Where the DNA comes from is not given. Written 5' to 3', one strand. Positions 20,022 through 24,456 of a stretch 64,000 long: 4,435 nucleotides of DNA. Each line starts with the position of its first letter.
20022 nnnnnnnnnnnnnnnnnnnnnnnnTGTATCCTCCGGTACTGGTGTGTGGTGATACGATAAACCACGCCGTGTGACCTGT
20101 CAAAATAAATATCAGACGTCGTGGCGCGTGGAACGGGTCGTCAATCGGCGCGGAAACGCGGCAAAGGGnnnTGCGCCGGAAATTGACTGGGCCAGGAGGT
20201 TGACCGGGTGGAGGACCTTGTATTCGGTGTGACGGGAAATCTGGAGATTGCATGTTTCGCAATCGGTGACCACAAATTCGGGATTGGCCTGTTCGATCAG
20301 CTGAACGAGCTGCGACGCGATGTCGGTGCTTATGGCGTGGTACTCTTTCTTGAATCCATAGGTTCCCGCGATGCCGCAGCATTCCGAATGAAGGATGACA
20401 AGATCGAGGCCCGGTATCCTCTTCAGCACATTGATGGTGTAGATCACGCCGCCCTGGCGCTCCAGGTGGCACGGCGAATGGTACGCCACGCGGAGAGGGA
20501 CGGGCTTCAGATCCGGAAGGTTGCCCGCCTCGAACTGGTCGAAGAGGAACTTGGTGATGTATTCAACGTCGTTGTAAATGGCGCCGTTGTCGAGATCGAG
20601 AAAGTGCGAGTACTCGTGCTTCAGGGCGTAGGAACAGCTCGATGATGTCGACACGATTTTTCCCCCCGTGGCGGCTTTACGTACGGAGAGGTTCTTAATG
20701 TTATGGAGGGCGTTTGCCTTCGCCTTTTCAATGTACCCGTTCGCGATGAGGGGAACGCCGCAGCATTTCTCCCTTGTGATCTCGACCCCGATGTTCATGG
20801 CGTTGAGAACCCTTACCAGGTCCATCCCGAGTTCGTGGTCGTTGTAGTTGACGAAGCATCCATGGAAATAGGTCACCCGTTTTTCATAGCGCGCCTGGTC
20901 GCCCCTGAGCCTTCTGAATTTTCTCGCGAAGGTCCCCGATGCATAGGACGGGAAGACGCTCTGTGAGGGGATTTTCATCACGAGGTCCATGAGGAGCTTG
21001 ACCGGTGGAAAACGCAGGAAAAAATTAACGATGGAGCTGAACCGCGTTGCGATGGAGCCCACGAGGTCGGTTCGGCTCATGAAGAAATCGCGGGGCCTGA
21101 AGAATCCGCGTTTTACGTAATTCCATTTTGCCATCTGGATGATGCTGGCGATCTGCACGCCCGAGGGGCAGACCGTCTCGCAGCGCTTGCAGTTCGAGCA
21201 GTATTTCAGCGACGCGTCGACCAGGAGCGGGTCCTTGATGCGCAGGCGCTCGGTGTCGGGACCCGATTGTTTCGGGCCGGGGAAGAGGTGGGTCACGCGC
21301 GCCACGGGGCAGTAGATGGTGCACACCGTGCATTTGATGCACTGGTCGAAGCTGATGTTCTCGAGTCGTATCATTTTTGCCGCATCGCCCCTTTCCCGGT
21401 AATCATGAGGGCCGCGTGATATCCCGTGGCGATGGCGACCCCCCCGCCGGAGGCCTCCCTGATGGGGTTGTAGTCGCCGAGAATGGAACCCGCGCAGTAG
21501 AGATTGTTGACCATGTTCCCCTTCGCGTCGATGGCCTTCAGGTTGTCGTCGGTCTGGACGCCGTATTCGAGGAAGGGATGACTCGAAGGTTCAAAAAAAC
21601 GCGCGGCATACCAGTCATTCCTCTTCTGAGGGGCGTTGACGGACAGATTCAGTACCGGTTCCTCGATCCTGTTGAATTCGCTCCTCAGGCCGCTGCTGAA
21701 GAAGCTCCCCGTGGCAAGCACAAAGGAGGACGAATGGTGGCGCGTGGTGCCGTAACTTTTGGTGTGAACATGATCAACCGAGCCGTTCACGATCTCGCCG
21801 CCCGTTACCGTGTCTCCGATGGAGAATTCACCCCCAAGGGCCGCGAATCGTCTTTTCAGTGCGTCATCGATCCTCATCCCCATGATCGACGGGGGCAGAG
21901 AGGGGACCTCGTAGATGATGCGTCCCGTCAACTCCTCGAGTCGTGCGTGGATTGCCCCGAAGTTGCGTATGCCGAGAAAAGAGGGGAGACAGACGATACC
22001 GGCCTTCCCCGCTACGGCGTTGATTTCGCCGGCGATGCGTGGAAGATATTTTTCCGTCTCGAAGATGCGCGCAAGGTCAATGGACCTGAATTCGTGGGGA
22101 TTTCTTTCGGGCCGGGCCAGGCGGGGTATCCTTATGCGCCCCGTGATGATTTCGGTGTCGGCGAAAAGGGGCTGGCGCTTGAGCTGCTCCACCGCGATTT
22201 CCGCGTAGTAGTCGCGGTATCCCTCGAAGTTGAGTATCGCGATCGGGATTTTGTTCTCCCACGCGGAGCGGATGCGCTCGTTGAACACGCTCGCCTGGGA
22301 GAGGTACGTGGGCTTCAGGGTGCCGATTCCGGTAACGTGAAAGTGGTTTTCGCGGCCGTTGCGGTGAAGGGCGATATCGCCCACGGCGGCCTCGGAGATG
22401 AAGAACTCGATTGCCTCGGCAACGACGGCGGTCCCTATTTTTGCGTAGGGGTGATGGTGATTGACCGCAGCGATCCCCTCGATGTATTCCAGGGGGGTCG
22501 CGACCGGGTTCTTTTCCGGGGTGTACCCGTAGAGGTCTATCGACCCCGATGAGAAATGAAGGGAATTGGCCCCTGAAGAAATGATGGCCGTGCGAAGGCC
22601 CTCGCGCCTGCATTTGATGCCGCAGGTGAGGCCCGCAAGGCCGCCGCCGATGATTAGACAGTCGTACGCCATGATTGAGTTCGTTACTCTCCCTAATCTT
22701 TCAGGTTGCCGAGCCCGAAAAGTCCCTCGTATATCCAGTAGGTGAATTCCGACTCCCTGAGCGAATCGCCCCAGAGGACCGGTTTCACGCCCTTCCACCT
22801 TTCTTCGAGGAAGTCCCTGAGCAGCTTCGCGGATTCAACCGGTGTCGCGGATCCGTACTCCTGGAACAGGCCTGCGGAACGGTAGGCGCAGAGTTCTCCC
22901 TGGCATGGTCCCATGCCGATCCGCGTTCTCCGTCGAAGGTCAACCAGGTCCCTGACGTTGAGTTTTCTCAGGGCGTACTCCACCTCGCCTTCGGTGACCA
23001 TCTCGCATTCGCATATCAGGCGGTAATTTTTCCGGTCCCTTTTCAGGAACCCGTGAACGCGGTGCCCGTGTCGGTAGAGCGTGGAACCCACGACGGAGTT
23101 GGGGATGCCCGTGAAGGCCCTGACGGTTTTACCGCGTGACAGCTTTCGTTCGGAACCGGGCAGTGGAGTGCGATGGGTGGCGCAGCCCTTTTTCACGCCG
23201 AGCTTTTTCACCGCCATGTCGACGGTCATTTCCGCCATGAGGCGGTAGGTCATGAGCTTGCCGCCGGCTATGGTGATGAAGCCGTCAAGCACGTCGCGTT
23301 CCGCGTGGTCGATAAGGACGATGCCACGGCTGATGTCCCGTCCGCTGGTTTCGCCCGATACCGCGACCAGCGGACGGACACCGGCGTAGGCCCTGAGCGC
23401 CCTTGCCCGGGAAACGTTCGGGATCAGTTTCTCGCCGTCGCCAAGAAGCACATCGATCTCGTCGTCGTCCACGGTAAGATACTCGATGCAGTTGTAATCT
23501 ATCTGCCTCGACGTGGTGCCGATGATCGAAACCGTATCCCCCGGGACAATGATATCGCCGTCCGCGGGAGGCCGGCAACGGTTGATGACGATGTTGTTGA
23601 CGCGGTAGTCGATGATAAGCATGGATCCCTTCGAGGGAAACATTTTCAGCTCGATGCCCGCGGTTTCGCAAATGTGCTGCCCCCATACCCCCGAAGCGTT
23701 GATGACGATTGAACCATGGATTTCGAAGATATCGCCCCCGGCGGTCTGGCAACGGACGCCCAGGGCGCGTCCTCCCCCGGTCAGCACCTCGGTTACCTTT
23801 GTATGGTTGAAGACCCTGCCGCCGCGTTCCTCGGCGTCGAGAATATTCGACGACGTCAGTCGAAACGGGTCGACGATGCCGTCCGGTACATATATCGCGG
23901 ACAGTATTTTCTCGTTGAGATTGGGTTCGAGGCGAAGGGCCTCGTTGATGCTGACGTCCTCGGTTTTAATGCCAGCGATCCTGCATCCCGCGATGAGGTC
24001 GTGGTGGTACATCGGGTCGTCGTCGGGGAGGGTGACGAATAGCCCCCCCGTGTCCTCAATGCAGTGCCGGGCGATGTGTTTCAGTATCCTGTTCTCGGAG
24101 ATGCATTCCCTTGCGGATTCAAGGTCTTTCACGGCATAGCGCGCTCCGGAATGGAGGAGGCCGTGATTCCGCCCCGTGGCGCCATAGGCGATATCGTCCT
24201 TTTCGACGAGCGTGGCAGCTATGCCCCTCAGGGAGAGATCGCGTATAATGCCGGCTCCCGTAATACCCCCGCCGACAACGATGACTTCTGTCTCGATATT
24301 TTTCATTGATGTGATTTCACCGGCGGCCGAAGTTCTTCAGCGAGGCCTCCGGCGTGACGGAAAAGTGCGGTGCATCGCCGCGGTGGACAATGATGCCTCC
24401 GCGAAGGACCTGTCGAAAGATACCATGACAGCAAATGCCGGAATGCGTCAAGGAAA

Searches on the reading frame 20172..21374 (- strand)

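Call 52: search_protein_families(library=pfam, proteins=[window:20172-21374:-], max_evalue=0.0001)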
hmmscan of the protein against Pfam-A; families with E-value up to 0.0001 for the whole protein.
window:20172-21374:- (401 aa): 4 families
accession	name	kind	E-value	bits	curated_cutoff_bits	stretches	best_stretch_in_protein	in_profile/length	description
PF02754.22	CCG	-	6.5e-28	97.1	20.6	2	296-379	1-84/85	Cysteine-rich domain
PF13183.11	Fer4_8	-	2.4e-11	44.4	27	1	9-73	2-68/68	4Fe-4S dicluster domain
PF13237.11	Fer4_10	-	2.9e-07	30.7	25.5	0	56-75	6-26/53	4Fe-4S dicluster domain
PF12838.12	Fer4_7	-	1.2e-06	29.4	27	1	11-73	1-52/52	4Fe-4S dicluster domain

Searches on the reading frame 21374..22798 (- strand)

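Call 52: search_protein_families(library=pfam, proteins=[window:21374-22798:-], max_evalue=0.0001)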
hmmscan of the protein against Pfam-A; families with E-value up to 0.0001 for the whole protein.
window:21374-22798:- (475 aa): 3 families
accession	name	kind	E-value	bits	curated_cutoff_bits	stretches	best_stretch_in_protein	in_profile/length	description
PF00890.30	FAD_binding_2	-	2e-56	192.4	20.4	1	46-454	1-414/414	FAD binding domain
PF01266.30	DAO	-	4.6e-08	33.4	27.9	0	312-383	153-225/353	FAD dependent oxidoreductase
PF07992.20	Pyr_redox_2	-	9e-05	22.5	26.1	0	45-84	1-40/291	Pyridine nucleotide-disulphide oxidoreductase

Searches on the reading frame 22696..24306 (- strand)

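Call 52: search_protein_families(library=pfam, proteins=[window:22696-24306:-], max_evalue=0.0001)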
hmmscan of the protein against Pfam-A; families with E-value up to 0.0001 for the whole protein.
window:22696-24306:- (537 aa): 3 families
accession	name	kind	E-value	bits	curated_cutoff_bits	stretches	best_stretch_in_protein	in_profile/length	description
PF01266.30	DAO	-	4.3e-51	174.9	27.9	1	8-354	2-352/353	FAD dependent oxidoreductase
PF04324.20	Fer2_BFD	-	3.6e-08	34.1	26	1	430-481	1-48/50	BFD-like [2Fe-2S] binding domain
PF16901.10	DAO_C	-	5.5e-06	26.7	31.4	1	375-466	1-99/126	C-terminal domain of alpha-glycerophosphate oxidase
